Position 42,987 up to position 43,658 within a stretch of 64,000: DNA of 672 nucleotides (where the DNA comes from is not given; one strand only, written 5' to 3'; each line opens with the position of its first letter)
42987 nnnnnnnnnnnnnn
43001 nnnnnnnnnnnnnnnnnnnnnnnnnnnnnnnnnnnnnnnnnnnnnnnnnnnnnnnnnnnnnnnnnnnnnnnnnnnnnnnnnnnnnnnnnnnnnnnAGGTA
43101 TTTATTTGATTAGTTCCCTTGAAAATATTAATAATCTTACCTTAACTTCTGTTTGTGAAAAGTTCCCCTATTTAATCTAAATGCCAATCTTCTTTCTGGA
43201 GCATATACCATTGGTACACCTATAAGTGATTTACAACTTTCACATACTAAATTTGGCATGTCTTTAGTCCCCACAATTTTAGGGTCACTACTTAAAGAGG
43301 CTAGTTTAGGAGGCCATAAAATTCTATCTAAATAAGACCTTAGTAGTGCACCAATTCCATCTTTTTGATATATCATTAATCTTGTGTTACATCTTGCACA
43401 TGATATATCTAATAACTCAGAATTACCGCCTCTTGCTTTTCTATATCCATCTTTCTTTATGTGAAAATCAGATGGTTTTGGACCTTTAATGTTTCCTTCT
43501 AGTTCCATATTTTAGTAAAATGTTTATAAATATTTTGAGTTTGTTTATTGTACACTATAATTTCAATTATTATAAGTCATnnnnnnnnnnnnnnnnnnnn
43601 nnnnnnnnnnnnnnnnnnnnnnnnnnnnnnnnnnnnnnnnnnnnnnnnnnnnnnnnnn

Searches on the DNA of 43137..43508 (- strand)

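Call 104: search_rna_families(sources=[L034, L094, L090, L103, L114, L084, L063, L054, L113], threshold=gathering)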
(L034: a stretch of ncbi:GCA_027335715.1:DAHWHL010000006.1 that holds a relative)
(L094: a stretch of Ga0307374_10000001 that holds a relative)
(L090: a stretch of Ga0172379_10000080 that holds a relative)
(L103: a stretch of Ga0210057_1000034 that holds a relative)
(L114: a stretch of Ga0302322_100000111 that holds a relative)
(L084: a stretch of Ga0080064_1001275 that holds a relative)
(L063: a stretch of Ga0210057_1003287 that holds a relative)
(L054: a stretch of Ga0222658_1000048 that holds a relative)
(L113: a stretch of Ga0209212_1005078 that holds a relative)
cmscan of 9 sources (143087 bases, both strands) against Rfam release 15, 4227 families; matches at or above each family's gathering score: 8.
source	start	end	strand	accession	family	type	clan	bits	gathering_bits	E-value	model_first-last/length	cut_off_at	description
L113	457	528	+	RF00005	tRNA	Gene; tRNA;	CL00001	69.9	29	7.4e-13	1-71/71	no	tRNA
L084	5491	5562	+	RF00005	tRNA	Gene; tRNA;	CL00001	68.5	29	1.9e-12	1-71/71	no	tRNA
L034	9207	9281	-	RF00005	tRNA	Gene; tRNA;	CL00001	67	29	4.7e-12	1-71/71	no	tRNA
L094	12704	12777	-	RF00005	tRNA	Gene; tRNA;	CL00001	65.5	29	1.2e-11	1-71/71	no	tRNA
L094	4191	4263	-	RF00005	tRNA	Gene; tRNA;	CL00001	64.4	29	2.4e-11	1-71/71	no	tRNA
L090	7237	7307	+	RF00005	tRNA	Gene; tRNA;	CL00001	61.8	29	1.3e-10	1-71/71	no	tRNA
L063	4707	4775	-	RF00005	tRNA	Gene; tRNA;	CL00001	45.5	29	3.9e-06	1-71/71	no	tRNA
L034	1015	1073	-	RF00005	tRNA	Gene; tRNA;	CL00001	34.4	29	0.0043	1-71/71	no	tRNA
